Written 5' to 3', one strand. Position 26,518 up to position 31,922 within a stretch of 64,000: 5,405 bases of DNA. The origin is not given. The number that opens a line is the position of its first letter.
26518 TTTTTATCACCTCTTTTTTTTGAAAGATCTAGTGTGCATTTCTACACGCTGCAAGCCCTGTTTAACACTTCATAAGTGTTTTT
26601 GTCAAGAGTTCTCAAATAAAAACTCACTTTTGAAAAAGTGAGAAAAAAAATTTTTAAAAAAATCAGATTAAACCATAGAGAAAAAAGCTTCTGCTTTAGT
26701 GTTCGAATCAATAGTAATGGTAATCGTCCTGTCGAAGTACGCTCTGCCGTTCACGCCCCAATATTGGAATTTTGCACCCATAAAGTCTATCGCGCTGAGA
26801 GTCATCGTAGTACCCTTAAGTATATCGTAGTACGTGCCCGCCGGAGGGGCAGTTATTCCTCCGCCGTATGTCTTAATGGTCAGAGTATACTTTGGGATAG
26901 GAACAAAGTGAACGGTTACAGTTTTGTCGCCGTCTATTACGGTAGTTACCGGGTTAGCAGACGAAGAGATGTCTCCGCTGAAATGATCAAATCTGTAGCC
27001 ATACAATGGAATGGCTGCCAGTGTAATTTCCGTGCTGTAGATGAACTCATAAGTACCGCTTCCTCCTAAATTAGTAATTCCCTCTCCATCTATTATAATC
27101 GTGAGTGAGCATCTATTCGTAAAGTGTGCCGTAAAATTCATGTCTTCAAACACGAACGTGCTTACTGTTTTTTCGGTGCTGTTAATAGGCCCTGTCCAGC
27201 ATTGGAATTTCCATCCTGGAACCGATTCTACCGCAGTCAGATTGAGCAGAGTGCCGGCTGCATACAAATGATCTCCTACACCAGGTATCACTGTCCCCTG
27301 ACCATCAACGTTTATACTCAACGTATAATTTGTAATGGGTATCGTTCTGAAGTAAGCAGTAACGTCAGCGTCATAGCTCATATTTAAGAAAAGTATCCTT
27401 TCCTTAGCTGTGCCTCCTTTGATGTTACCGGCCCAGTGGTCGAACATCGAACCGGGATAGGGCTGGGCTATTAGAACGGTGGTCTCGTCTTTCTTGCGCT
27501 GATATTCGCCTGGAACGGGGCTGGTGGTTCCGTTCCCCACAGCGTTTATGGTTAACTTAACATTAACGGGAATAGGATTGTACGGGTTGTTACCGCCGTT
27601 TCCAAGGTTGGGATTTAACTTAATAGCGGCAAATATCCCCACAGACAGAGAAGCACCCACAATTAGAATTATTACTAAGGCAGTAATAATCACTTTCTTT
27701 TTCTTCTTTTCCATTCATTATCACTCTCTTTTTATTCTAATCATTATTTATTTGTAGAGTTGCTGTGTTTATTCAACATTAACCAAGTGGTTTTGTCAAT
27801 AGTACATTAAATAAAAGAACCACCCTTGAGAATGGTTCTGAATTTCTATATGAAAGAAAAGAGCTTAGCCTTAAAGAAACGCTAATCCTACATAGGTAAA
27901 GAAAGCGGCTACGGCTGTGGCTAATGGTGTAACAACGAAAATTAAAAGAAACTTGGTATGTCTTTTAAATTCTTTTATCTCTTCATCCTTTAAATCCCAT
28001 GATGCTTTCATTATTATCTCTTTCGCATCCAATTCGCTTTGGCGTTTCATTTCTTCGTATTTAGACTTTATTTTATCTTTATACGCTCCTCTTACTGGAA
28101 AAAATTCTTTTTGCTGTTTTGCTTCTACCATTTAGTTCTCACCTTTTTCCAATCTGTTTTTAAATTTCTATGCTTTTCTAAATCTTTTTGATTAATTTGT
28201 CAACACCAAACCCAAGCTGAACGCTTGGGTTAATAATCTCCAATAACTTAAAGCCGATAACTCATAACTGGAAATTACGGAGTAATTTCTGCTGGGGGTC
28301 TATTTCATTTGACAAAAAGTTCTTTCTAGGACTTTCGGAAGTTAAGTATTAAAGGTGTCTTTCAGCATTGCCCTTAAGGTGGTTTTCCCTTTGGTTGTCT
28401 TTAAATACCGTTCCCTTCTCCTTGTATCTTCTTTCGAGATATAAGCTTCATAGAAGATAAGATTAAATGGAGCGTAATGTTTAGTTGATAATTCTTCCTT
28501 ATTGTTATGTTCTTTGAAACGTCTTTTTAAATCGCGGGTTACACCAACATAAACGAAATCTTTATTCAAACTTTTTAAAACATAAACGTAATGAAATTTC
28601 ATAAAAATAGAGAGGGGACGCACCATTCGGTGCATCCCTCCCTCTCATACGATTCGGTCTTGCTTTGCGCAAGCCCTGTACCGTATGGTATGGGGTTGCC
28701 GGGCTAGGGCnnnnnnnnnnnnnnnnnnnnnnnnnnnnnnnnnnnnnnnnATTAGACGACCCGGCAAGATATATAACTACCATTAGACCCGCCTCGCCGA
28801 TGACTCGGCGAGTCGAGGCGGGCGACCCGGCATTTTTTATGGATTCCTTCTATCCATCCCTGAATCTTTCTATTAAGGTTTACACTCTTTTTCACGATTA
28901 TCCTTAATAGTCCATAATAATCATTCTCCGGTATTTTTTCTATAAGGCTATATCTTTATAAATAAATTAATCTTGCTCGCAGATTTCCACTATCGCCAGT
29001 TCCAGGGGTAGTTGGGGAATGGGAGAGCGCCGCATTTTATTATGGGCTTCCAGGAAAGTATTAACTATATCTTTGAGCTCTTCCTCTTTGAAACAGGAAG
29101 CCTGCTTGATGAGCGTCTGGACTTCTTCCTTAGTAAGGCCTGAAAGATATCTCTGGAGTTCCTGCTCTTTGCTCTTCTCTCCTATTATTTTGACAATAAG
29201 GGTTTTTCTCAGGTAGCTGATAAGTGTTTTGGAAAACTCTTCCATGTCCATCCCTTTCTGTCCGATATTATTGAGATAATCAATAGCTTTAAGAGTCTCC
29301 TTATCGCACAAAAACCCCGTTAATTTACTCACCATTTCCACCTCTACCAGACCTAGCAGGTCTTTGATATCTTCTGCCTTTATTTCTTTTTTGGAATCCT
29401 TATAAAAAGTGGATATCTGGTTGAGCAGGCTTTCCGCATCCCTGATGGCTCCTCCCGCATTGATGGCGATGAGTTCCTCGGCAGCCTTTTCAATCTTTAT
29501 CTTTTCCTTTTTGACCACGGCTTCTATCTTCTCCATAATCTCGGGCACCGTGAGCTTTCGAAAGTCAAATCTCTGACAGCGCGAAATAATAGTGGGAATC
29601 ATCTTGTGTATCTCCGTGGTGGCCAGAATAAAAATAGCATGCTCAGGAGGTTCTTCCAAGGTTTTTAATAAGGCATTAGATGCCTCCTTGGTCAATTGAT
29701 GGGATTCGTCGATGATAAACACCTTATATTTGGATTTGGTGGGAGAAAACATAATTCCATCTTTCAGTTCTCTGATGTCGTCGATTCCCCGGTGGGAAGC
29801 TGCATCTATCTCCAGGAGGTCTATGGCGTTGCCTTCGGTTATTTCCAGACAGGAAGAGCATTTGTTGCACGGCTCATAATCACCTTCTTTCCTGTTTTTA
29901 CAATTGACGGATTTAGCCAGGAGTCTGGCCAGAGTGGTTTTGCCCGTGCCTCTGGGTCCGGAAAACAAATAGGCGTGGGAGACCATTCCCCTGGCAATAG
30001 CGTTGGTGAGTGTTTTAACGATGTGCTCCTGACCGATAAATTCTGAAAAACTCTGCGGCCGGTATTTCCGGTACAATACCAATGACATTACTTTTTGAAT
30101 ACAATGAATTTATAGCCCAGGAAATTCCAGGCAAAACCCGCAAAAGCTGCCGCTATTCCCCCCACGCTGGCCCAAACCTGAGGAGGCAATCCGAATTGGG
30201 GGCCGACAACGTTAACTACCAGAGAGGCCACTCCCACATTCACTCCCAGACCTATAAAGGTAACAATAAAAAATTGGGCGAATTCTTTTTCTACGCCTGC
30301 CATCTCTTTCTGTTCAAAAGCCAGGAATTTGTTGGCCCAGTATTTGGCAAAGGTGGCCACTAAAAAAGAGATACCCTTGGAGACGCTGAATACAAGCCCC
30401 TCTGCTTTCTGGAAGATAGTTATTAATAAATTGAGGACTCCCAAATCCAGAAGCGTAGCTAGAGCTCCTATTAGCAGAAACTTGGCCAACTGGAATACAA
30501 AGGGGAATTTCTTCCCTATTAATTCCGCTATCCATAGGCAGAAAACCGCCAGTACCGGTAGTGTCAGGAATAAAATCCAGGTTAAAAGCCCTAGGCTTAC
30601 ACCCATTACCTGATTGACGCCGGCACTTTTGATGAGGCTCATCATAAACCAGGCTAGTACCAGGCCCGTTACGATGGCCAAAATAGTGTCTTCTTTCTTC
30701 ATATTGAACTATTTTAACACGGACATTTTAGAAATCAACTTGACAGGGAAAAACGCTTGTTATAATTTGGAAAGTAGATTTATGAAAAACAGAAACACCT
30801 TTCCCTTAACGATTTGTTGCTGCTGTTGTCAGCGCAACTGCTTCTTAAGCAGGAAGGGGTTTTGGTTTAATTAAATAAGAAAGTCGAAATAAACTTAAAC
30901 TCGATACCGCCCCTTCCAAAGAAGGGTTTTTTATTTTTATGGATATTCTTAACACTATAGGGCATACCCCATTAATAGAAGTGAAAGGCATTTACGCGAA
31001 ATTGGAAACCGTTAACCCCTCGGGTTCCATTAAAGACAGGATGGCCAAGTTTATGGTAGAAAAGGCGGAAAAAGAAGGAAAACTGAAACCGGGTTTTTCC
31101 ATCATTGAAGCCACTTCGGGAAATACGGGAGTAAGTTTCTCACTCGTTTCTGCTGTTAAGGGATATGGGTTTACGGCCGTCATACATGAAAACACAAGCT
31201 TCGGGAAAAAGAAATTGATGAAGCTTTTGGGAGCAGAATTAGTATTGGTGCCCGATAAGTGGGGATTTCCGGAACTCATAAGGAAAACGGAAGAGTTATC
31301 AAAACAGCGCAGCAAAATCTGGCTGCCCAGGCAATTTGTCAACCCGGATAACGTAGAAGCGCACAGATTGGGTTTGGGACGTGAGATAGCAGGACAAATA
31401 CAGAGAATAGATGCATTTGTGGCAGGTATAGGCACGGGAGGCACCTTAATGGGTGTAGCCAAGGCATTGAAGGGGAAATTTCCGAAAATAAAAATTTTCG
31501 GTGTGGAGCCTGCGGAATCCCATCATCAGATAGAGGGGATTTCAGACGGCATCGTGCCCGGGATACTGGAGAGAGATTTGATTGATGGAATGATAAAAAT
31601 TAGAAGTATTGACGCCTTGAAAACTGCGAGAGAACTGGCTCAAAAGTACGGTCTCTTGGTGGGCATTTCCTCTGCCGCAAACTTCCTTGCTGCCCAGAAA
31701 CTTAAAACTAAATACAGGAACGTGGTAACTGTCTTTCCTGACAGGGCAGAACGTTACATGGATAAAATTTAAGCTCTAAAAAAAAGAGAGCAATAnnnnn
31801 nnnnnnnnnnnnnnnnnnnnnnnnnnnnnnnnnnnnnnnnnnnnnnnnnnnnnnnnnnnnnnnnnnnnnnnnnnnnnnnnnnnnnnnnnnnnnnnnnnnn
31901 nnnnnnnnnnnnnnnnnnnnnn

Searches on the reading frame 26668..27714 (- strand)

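Call 42: search_protein_families(library=pfam, proteins=[window:26668-27714:-], max_evalue=0.00001)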
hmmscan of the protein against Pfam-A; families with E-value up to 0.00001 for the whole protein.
window:26668-27714:- (348 aa): 1 family
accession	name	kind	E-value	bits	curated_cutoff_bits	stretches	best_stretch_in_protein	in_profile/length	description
PF18998.6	Flg_new_2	-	9e-27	93.3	23.6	2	130-200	1-71/73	Divergent InlB B-repeat domain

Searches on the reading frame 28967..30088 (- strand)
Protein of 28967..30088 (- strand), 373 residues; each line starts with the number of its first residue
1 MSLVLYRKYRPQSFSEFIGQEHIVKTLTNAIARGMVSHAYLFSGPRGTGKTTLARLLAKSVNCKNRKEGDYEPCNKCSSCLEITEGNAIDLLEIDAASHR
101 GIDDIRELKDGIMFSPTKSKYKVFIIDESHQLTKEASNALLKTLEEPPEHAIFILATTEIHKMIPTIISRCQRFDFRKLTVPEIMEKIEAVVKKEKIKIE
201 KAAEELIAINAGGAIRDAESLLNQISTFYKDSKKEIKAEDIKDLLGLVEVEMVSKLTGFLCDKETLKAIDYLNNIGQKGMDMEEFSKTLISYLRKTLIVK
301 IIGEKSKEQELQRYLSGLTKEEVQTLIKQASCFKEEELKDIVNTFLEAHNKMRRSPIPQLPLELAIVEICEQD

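Call 12: search_protein_families(library=pfam, proteins=[window:28967-30088:-])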
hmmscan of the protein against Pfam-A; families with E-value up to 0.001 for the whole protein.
window:28967-30088:- (373 aa): 14 families
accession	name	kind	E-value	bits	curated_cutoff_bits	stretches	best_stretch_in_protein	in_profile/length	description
PF13177.12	DNA_pol3_delta2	-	2.7e-51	174.2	27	1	19-179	1-160/161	DNA polymerase III, delta subunit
PF00004.35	AAA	-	5.8e-14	53.1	21.2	1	41-175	2-124/131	ATPase family associated with various cellular activities (AAA)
PF12169.13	DNA_pol3_gamma3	-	2e-11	44.3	24.4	1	236-371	1-129/143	DNA polymerase III subunits gamma and tau domain III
PF05496.18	RuvB_N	-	1.1e-09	38.6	27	1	10-66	2-62/159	Holliday junction DNA helicase RuvB P-loop domain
PF22608.2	DNAX_ATPase_lid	-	2.5e-08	34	27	1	184-224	2-42/49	DNA polymerase III clamp loader subunit, ATPase lid domain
PF13191.12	AAA_16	-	4.1e-06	27.8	32.6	1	16-64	1-51/167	AAA ATPase domain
PF13401.12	AAA_22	-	1.1e-05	26.2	27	1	41-155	9-121/130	AAA domain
PF13173.12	AAA_14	-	4.2e-05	24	27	1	38-156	3-97/129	AAA domain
PF21694.2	DNA_pol3_delta_C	-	7.2e-05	23.2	27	1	255-368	6-120/121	DNA polymerase III delta subunit, C-terminal domain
PF07728.20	AAA_5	-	7.4e-05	23.2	22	1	41-146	3-92/139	AAA domain (dynein-related subfamily)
PF07724.20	AAA_2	-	0.0002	21.9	27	0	40-146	6-101/166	AAA domain (Cdc48 subfamily)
PF04851.21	ResIII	-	0.00027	21.3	22.5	0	118-144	123-150/164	Type III restriction enzyme, res subunit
PF13245.12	AAA_19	-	0.00077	20.1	25.1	0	30-150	4-119/134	AAA domain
PF01078.27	Mg_chelatase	-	0.00087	19.2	20.3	0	14-61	2-46/207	Magnesium chelatase, subunit ChlI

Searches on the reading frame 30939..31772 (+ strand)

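Call 12: search_protein_families(library=pfam, proteins=[window:30939-31772:+])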
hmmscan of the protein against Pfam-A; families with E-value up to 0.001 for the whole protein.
window:30939-31772:+ (277 aa): 1 family
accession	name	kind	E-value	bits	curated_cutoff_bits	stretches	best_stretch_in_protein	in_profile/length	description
PF00291.31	PALP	-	1.9e-62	211.7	35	1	4-268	2-295/295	Pyridoxal-phosphate dependent enzyme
